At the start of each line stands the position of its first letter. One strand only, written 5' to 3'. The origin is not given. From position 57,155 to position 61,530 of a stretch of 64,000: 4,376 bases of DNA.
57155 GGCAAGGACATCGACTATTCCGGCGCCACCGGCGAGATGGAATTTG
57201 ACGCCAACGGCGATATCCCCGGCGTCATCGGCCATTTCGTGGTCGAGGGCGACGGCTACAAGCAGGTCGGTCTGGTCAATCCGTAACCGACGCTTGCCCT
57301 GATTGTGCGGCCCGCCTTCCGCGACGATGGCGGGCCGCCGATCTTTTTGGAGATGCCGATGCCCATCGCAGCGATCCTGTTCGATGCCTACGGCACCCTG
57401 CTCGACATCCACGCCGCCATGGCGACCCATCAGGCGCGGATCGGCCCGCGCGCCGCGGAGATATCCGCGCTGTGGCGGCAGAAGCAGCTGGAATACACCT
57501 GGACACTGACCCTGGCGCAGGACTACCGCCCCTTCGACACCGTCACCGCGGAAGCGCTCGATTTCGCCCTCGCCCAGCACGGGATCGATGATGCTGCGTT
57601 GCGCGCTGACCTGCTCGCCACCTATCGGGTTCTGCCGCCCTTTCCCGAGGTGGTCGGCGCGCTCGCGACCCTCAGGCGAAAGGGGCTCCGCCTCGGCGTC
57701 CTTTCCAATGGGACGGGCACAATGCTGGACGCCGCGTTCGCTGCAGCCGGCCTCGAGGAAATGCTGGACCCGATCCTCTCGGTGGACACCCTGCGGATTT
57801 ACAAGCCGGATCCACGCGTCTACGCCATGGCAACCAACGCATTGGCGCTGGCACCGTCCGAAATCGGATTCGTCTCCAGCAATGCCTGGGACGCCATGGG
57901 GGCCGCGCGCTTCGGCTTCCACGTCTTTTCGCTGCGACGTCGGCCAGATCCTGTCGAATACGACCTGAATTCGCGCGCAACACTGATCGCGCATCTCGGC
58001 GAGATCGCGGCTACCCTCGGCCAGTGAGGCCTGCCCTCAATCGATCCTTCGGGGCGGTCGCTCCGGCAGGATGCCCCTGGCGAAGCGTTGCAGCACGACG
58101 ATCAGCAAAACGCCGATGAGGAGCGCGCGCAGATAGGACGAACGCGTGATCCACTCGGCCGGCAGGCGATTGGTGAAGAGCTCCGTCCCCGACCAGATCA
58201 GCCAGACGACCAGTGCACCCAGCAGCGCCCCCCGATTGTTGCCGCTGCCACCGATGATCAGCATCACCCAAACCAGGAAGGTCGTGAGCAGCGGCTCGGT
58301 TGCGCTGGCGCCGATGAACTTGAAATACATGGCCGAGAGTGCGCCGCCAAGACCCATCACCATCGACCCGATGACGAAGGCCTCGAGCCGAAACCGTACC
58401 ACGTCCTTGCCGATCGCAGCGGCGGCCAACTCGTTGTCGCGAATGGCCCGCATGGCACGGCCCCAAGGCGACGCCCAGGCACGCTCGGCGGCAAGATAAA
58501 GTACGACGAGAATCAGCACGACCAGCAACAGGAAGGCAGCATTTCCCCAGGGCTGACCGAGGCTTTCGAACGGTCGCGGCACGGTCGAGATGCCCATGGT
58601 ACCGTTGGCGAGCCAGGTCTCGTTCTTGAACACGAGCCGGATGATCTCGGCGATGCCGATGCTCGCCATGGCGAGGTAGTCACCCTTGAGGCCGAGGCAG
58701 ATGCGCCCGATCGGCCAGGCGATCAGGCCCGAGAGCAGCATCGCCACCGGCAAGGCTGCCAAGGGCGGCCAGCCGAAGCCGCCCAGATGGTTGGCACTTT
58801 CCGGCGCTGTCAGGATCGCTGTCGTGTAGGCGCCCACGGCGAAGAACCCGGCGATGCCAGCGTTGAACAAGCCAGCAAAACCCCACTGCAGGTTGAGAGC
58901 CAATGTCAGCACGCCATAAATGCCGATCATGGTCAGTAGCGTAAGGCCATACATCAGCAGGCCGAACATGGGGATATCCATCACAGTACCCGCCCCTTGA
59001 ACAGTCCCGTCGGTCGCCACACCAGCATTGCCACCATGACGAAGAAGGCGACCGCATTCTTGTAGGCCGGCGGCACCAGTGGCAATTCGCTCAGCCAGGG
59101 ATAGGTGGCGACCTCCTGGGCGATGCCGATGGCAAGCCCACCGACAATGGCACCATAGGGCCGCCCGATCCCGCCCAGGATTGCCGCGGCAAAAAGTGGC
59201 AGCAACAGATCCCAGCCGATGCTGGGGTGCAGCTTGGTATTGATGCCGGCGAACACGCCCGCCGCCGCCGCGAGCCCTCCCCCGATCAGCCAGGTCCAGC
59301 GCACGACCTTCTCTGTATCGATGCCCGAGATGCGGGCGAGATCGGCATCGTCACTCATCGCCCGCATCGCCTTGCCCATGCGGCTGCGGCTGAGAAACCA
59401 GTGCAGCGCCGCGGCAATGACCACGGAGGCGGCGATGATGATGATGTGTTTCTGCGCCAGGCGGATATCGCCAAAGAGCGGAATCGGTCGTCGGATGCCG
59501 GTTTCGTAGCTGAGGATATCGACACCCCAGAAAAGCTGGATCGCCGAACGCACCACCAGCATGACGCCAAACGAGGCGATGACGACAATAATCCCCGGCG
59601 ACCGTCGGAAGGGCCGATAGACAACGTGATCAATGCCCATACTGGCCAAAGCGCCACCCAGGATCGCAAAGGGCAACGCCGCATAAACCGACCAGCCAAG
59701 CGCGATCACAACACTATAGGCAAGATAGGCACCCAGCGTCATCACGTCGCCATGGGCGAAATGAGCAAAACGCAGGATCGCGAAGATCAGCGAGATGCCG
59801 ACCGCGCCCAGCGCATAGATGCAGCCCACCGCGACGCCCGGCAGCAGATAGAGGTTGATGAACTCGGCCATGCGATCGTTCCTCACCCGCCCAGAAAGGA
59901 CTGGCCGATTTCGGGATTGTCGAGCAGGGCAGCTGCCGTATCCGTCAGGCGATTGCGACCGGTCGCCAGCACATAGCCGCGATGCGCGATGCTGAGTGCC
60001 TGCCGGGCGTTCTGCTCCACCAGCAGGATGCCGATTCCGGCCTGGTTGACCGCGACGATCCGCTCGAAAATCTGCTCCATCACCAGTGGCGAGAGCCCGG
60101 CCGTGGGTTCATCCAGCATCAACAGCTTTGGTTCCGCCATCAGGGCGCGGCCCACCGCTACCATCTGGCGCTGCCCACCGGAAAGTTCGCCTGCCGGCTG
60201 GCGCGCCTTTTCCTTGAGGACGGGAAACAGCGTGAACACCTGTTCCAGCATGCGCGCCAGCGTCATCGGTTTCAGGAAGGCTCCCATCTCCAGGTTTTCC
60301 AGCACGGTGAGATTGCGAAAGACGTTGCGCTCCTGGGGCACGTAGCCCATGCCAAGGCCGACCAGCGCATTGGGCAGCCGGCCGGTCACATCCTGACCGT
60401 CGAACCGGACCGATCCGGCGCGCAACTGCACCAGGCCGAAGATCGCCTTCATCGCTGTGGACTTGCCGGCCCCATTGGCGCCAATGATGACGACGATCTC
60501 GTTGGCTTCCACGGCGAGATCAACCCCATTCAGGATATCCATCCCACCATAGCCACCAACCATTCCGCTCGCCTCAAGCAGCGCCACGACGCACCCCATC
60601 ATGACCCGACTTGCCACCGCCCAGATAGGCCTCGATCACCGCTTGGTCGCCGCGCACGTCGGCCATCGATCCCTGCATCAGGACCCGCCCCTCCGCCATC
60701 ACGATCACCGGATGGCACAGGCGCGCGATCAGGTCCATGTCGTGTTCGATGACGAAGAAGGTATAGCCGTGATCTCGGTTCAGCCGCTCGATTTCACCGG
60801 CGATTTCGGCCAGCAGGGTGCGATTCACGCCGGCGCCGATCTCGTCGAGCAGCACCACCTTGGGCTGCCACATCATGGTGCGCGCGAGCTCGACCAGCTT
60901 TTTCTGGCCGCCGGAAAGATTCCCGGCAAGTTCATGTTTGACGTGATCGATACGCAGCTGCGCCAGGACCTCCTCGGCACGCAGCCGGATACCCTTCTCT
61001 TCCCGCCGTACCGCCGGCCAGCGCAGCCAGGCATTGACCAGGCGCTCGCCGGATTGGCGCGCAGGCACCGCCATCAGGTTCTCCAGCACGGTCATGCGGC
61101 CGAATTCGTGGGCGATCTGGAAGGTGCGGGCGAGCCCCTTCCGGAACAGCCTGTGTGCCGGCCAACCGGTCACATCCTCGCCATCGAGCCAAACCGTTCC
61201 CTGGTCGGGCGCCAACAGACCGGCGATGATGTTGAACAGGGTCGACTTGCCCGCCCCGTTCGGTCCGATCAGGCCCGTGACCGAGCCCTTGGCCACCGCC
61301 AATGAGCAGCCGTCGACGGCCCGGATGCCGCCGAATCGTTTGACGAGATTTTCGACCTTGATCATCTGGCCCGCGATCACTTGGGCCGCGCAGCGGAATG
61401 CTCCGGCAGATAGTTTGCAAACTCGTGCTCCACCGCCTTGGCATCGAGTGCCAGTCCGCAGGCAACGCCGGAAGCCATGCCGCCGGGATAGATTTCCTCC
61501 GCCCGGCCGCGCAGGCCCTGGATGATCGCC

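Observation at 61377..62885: HpcH/HpaI aldolase-SDR dehydrogenase fusion protein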

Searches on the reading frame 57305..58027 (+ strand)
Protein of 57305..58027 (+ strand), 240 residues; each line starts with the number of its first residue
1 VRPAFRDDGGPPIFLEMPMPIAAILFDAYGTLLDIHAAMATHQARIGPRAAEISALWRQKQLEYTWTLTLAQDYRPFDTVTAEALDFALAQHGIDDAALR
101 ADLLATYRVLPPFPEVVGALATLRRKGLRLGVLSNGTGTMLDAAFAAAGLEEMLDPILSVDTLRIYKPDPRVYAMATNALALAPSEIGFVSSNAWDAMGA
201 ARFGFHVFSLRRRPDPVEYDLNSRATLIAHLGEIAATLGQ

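Call 77: search_protein_families(library=pfam, proteins=[window:57305-58027:+], max_evalue=0.0001)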
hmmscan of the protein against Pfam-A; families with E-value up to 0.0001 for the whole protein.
window:57305-58027:+ (240 aa): 2 families
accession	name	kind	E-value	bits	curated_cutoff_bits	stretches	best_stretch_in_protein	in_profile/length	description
PF00702.32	Hydrolase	-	6.4e-22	79.3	26.4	1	21-204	1-191/191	haloacid dehalogenase-like hydrolase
PF13419.12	HAD_2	-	1.3e-12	48.6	23.8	1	108-208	76-176/178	Haloacid dehalogenase-like hydrolase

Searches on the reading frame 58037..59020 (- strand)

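Call 77: search_protein_families(library=pfam, proteins=[window:58037-59020:-], max_evalue=0.0001)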
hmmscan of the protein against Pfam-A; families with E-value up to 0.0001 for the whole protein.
window:58037-59020:- (327 aa): 1 family
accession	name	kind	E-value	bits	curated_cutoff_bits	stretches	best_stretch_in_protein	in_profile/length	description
PF02653.21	BPD_transp_2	-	2.5e-41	142.1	26.8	1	26-310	3-269/269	Branched-chain amino acid transport system / permease component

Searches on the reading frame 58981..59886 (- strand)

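Call 77: search_protein_families(library=pfam, proteins=[window:58981-59886:-], max_evalue=0.0001)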
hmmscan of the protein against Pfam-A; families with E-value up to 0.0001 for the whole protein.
window:58981-59886:- (301 aa): 1 family
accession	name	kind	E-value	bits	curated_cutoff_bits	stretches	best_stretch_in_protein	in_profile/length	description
PF02653.21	BPD_transp_2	-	4.6e-44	151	26.8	1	17-288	5-269/269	Branched-chain amino acid transport system / permease component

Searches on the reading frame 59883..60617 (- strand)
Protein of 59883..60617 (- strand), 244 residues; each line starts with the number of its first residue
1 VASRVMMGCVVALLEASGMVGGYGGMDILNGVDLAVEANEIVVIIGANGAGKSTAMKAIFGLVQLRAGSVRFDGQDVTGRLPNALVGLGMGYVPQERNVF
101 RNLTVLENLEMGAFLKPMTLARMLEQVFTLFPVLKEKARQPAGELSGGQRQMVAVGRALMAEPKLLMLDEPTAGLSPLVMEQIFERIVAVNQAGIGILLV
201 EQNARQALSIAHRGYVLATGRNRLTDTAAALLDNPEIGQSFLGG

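Call 77: search_protein_families(library=pfam, proteins=[window:59883-60617:-], max_evalue=0.0001)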
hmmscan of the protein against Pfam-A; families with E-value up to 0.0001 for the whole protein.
window:59883-60617:- (244 aa): 2 families
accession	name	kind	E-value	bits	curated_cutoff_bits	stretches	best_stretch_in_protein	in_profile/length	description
PF00005.33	ABC_tran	-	2e-32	113.1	25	1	29-173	1-137/137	ABC transporter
PF13304.12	AAA_21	-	9e-11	42.8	27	1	41-67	1-26/304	AAA domain, putative AbiEii toxin, Type IV TA system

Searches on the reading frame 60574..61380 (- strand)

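Call 3: search_protein_families(library=pfam, proteins=[window:60574-61380:-], max_evalue=0.01)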
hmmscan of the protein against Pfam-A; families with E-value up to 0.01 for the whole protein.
window:60574-61380:- (268 aa): 7 families
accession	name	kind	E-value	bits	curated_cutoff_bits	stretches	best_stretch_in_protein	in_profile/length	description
PF00005.33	ABC_tran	-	2e-33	116.3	25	1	23-180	2-134/137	ABC transporter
PF12399.14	BCA_ABC_TP_C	-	1.2e-07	31.6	25.5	1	232-256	1-25/27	Branched-chain amino acid ATP-binding cassette transporter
PF13304.12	AAA_21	-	3.1e-07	31.2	27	1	34-58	1-25/304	AAA domain, putative AbiEii toxin, Type IV TA system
PF02463.25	SMC_N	-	8.2e-07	29.1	40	0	134-220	135-204/220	RecF/RecN/SMC N terminal domain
PF13555.12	AAA_29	-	9.2e-05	22.6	27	1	29-60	19-50/61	P-loop containing region of AAA domain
PF13476.12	AAA_23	-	0.001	20.2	27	1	33-54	20-41/201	AAA domain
PF00004.35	AAA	-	0.002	19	21.2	0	37-56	3-22/131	ATPase family associated with various cellular activities (AAA)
